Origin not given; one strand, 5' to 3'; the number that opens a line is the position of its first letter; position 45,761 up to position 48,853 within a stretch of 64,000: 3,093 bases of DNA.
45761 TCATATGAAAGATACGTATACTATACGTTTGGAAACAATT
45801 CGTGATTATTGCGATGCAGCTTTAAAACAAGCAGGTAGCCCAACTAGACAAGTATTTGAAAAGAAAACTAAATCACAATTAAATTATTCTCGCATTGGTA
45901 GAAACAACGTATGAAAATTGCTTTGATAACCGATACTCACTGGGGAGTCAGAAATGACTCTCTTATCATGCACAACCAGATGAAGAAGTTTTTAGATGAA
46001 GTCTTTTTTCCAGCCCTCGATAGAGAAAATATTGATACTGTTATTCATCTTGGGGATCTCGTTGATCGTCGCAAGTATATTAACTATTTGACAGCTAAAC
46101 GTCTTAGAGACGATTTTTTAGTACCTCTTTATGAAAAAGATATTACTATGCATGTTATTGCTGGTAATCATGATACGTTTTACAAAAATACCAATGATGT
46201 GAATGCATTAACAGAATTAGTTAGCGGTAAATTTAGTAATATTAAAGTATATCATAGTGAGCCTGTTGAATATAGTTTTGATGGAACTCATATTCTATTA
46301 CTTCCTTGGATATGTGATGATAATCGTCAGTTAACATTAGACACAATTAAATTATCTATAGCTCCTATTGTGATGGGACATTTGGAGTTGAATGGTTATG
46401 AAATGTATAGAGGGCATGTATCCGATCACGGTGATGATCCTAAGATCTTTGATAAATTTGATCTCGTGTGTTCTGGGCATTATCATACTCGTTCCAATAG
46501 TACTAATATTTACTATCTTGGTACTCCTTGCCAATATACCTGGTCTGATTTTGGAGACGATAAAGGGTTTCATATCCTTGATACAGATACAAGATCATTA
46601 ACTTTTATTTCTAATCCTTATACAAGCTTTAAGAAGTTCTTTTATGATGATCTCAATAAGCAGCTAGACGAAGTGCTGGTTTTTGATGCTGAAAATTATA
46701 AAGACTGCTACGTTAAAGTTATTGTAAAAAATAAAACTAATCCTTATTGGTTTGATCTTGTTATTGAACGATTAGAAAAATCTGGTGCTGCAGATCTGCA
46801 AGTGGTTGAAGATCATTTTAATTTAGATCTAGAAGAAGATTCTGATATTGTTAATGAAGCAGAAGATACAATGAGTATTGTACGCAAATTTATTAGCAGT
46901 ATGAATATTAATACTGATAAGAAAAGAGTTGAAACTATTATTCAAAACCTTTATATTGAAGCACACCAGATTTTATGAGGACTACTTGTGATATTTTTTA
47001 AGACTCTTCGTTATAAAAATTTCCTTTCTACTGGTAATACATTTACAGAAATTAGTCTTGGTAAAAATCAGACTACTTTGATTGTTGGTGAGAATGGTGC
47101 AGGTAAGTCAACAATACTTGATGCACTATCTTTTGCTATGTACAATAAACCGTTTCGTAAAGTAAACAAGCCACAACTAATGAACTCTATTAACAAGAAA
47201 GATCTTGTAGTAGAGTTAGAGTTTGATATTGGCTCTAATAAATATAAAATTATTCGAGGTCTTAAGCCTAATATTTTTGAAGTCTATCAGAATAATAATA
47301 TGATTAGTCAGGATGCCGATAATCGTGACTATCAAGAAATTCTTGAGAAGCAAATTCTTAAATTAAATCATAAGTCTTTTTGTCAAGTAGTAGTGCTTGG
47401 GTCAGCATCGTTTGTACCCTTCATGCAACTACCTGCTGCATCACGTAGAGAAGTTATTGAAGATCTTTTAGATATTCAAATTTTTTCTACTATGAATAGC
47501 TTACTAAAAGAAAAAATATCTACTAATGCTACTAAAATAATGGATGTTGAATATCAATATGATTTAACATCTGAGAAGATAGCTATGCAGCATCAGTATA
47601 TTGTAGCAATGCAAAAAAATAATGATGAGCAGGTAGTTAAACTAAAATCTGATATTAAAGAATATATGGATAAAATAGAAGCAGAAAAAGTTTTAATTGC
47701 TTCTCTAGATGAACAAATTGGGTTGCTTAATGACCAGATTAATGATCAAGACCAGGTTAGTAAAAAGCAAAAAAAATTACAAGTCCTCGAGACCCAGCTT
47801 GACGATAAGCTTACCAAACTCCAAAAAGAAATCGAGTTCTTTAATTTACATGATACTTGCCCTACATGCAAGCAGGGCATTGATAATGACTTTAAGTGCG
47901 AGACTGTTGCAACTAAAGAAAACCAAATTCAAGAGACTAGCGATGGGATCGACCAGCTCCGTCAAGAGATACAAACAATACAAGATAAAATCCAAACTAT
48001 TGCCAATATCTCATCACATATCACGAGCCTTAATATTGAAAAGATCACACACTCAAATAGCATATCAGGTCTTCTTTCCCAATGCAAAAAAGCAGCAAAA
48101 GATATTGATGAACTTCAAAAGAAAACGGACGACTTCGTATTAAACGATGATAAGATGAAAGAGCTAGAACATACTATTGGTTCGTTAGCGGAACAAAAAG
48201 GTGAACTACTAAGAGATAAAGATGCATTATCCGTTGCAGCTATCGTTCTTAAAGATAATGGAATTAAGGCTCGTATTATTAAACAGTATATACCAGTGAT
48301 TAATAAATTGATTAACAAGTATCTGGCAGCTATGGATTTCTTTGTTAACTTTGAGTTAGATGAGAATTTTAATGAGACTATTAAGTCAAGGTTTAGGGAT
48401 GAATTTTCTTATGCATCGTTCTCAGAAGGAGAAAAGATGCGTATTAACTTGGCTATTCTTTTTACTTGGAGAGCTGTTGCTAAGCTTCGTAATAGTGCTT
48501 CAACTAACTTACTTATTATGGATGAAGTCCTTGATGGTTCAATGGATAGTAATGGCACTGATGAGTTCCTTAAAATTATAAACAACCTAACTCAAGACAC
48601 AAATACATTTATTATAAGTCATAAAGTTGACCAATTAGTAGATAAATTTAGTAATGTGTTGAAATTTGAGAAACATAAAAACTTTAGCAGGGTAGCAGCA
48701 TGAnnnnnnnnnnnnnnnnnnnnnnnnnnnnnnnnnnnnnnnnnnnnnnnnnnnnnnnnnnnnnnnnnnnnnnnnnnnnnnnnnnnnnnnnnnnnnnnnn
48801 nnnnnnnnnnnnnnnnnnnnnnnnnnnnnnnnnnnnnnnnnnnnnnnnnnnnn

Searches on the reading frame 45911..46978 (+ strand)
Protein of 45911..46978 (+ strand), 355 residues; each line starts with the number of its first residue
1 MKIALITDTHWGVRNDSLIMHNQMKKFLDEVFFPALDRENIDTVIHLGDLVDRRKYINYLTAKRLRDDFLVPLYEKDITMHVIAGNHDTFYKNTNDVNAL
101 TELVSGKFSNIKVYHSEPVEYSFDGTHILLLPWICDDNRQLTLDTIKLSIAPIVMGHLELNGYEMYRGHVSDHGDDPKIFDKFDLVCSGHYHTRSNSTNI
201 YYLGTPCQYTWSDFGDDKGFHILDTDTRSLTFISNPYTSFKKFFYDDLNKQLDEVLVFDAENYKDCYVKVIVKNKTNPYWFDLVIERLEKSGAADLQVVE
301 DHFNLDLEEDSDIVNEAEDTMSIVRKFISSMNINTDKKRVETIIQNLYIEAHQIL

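Call 53: search_protein_families(library=phrogs, proteins=[window:45911-46978:+], max_evalue=0.001)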
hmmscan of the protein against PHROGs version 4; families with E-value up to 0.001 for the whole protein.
window:45911-46978:+ (355 aa): 3 families
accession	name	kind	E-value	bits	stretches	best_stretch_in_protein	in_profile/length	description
phrog_100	-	DNA, RNA and nucleotide metabolism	1.8e-108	365.3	1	1-353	29-377/989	SbcD-like subunit of palindrome specific endonuclease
phrog_1649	-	other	1.5e-06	28.1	1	1-115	36-130/308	metallo-phosphoesterase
phrog_547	-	other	0.00018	21.7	1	29-115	59-132/245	phosphoesterase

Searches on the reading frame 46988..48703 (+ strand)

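Call 53: search_protein_families(library=phrogs, proteins=[window:46988-48703:+], max_evalue=0.001)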
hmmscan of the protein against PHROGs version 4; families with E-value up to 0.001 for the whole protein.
window:46988-48703:+ (571 aa): 9 families
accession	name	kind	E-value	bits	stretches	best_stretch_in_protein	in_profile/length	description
phrog_77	-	DNA, RNA and nucleotide metabolism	6.5e-174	582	1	1-569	295-952/967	SbcC-like subunit of palindrome specific endonuclease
phrog_19980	-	unknown function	2.4e-15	56.9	1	26-393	26-394/1068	-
phrog_21388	-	DNA, RNA and nucleotide metabolism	7.6e-12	46.4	1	3-111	3-122/126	exonuclease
phrog_1499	-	unknown function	1.8e-09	38.4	1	2-409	3-327/427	-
phrog_4747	-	unknown function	2e-07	31.4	1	19-279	14-262/610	-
phrog_167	-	tail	1.2e-05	24.3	1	108-381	83-314/1555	tail length tape measure protein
phrog_2392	-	moron, auxiliary metabolic gene and host takeover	2.2e-05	24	0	24-47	504-527/726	ABC transporter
phrog_293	-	moron, auxiliary metabolic gene and host takeover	8.9e-05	21.6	0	23-47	159-183/1058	ABC transporter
phrog_28217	-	DNA, RNA and nucleotide metabolism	0.00021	20.9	1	6-284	5-284/806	DNA repair exonuclease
